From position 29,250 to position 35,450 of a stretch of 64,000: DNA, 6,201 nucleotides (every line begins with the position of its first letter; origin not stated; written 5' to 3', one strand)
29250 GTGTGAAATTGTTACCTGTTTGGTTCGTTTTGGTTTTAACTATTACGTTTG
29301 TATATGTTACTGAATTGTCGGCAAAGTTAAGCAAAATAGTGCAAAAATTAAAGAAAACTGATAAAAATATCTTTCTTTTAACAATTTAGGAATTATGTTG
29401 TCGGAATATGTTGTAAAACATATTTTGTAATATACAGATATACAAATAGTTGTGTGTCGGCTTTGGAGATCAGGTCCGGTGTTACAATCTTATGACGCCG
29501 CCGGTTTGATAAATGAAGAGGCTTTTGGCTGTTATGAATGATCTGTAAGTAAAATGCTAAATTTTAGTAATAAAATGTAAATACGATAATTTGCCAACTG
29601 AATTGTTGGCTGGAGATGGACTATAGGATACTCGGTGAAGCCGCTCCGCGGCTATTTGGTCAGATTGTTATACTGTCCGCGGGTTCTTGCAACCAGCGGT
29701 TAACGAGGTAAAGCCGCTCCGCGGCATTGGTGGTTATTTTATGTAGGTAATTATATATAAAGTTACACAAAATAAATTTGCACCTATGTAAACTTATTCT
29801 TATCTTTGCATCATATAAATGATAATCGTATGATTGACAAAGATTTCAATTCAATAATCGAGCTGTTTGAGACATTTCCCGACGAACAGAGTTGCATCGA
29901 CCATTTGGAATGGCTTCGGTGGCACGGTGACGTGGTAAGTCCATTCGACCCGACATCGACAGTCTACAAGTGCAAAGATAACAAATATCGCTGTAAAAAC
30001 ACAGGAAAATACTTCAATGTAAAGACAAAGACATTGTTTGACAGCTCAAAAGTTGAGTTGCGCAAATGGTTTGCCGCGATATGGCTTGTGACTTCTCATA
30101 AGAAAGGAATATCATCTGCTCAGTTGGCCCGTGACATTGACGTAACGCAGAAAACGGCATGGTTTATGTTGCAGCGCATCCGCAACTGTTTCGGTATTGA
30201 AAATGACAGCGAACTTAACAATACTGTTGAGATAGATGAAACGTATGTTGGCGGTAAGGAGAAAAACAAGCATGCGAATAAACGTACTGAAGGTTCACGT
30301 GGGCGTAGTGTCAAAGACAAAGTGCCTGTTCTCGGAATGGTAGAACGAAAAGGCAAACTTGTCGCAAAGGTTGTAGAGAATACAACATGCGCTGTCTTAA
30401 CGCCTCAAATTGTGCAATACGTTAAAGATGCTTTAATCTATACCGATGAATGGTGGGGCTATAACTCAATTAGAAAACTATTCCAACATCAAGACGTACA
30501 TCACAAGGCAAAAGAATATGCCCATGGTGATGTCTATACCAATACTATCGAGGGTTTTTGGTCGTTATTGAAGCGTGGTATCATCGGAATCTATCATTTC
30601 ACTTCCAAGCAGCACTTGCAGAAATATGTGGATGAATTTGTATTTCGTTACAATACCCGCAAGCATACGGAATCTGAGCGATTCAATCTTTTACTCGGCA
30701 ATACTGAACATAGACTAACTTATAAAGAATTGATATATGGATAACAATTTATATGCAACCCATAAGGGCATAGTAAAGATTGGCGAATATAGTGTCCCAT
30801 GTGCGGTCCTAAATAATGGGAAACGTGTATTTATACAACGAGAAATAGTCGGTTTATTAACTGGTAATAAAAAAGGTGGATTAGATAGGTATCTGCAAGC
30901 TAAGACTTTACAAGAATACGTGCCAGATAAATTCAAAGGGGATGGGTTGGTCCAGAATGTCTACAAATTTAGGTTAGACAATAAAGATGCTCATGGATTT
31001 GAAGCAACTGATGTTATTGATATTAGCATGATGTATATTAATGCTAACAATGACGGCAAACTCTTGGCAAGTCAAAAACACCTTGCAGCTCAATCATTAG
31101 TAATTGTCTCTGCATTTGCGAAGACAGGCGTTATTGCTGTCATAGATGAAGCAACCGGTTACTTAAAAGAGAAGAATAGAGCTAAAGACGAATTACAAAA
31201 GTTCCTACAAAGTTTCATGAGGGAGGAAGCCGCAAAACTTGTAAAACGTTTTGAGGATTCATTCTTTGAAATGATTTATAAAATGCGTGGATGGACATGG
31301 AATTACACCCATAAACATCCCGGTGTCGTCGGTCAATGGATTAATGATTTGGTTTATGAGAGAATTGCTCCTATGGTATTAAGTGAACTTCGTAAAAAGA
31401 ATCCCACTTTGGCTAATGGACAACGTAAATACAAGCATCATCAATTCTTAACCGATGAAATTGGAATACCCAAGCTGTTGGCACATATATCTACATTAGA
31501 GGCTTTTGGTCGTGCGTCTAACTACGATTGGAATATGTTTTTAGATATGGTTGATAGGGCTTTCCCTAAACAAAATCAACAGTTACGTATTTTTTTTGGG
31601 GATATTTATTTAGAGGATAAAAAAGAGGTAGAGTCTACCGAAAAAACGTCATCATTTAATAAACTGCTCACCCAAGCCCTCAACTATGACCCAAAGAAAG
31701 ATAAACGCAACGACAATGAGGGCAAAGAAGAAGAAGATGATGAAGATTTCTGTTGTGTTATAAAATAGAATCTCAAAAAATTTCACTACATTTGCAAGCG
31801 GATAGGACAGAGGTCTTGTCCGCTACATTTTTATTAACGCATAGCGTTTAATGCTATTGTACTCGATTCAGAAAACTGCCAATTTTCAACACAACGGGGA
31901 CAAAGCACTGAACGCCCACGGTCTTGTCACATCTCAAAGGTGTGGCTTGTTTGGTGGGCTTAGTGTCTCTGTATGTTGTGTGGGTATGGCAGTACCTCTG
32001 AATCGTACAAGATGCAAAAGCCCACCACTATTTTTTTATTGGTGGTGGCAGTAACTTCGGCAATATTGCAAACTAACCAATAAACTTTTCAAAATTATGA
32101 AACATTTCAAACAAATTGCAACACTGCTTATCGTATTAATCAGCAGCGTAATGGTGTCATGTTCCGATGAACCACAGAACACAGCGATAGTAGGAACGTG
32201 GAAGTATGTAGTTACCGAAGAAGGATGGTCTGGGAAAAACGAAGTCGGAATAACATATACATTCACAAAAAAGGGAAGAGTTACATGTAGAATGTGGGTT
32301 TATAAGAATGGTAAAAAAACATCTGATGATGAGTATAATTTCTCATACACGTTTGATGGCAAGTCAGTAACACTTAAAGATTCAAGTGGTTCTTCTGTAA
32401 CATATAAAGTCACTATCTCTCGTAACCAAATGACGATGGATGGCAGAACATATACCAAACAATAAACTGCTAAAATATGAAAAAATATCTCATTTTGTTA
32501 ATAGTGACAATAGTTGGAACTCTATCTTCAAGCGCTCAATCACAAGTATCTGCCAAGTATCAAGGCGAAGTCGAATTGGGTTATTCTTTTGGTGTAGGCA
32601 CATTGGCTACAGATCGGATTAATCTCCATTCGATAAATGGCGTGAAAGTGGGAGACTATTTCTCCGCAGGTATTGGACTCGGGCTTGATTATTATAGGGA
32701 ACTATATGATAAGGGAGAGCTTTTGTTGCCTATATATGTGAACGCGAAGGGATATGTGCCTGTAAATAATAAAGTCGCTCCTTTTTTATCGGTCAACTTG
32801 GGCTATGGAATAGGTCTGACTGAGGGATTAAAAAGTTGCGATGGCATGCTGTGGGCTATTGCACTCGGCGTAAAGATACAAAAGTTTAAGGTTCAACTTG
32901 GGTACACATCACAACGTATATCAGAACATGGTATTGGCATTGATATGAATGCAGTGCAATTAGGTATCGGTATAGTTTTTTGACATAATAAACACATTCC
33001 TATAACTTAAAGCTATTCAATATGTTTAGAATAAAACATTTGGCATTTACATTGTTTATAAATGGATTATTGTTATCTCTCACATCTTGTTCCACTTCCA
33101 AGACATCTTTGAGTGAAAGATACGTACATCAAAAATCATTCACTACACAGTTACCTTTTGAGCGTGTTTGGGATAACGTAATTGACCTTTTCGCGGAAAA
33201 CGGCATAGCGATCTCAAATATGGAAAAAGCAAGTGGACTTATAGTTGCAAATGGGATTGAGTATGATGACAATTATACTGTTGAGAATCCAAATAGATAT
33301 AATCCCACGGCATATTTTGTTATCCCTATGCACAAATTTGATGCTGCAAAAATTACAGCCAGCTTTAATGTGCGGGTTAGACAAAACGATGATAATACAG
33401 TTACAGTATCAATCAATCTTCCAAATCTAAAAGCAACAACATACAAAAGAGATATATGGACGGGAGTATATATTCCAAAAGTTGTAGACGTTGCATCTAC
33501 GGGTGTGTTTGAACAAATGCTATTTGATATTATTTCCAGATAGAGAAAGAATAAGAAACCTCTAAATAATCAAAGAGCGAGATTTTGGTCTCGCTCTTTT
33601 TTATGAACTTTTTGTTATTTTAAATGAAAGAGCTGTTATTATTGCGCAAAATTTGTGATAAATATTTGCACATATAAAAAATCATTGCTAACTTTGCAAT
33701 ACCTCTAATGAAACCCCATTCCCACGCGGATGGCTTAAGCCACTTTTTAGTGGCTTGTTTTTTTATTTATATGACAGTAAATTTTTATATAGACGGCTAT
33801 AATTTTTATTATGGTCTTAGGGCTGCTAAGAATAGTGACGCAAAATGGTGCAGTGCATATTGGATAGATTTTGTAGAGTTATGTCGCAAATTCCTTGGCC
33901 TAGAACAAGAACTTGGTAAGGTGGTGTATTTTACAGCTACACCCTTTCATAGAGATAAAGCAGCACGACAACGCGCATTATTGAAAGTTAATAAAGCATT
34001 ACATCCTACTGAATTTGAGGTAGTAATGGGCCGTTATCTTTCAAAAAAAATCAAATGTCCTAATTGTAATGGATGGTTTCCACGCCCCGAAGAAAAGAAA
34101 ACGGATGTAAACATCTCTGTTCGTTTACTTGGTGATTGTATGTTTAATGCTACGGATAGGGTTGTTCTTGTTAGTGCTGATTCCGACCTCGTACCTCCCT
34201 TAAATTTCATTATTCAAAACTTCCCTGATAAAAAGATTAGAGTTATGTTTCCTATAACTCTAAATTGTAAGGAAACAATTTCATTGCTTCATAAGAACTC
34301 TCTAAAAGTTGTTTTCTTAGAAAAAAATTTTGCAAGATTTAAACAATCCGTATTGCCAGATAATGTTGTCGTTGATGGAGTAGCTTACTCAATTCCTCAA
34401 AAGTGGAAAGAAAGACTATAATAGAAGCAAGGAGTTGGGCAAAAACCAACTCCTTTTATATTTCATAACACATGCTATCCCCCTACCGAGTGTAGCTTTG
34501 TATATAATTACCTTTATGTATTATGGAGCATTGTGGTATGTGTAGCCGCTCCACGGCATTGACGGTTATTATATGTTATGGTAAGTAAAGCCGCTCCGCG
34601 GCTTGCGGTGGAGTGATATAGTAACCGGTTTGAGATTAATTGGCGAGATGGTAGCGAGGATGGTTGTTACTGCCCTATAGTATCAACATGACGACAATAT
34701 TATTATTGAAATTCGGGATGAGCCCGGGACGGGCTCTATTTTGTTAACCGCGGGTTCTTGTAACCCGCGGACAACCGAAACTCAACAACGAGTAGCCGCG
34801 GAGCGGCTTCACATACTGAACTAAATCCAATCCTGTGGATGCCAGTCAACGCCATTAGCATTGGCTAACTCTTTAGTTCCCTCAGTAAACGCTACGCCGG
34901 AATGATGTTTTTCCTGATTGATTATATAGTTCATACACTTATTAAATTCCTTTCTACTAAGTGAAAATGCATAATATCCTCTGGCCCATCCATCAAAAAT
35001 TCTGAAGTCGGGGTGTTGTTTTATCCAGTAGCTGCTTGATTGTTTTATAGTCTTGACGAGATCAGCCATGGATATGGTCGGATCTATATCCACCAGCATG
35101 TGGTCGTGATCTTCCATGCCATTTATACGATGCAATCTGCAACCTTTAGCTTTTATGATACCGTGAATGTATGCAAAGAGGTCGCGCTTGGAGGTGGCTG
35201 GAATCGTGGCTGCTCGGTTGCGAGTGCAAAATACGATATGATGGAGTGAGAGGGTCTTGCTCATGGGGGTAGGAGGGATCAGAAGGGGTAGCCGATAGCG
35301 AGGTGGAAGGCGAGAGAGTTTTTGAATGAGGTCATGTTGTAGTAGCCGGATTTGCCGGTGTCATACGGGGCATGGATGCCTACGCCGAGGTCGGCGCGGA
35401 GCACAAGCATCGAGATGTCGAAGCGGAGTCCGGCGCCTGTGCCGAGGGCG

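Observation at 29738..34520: Precisely delimited cargo-carrying IS1595-family transposon (4,767 bp) with an 8-bp TSD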

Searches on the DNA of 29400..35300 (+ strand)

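Call 36: search_rna_families(source=window, start=29400, end=35300, threshold=evalue, max_evalue=1, show_alignments=2)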
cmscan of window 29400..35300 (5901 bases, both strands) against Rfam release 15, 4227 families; matches with E-value up to 1: 1.
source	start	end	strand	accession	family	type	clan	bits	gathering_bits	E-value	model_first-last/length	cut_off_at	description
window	33563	33764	+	RF01808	MicX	Gene; sRNA;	-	23.8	75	0.041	1-194/194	no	MicX Vibrio cholerae sRNA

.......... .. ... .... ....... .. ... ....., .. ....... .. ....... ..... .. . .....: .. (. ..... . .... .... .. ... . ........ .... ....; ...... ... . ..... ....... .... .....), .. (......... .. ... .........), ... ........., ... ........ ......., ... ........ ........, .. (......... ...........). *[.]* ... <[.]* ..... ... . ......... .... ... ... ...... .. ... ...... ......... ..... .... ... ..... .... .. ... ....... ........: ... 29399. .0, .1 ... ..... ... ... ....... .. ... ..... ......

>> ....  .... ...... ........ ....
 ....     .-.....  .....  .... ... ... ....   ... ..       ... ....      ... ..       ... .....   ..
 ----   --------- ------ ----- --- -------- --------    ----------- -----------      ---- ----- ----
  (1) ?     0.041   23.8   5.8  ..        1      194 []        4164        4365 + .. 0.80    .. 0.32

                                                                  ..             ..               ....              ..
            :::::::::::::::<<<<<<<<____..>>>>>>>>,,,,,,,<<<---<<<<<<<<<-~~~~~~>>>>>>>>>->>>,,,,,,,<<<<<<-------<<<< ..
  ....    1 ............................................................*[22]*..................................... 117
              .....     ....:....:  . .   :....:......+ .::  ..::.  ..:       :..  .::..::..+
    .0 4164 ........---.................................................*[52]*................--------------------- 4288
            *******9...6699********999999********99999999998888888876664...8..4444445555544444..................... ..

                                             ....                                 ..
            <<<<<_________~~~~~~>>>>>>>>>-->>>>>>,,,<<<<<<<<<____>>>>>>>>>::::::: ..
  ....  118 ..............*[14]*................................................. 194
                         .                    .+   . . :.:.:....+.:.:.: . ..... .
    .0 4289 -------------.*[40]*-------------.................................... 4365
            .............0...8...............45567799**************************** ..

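Call 57: search_dna_similar(query=window:31785-32096:+, collection=plasmids, mode=distant, max_rows=20)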
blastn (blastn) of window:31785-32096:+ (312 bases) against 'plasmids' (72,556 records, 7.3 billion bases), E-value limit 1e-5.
No match.

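Call 58: search_dna_similar(query=window:31785-32096:+, collection=phages, mode=distant, max_rows=20)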
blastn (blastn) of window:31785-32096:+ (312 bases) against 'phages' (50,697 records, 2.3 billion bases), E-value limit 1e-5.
No match.

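Call 69: search_rna_families(source=window, start=31770, end=32100, threshold=evalue, max_evalue=10, show_alignments=1)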
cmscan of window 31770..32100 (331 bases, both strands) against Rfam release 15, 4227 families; matches with E-value up to 10: 2.
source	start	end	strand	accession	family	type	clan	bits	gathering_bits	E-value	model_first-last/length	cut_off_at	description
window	31986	32079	-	RF01420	snoR113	Gene; snRNA; snoRNA; CD-box;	-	13.2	47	4.6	1-103/103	no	Small nucleolar RNA snoR113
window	31889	31928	+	RF01128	sR43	Gene; snRNA; snoRNA; CD-box;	-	8.8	45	9.3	1-56/56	no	Small nucleolar RNA sR42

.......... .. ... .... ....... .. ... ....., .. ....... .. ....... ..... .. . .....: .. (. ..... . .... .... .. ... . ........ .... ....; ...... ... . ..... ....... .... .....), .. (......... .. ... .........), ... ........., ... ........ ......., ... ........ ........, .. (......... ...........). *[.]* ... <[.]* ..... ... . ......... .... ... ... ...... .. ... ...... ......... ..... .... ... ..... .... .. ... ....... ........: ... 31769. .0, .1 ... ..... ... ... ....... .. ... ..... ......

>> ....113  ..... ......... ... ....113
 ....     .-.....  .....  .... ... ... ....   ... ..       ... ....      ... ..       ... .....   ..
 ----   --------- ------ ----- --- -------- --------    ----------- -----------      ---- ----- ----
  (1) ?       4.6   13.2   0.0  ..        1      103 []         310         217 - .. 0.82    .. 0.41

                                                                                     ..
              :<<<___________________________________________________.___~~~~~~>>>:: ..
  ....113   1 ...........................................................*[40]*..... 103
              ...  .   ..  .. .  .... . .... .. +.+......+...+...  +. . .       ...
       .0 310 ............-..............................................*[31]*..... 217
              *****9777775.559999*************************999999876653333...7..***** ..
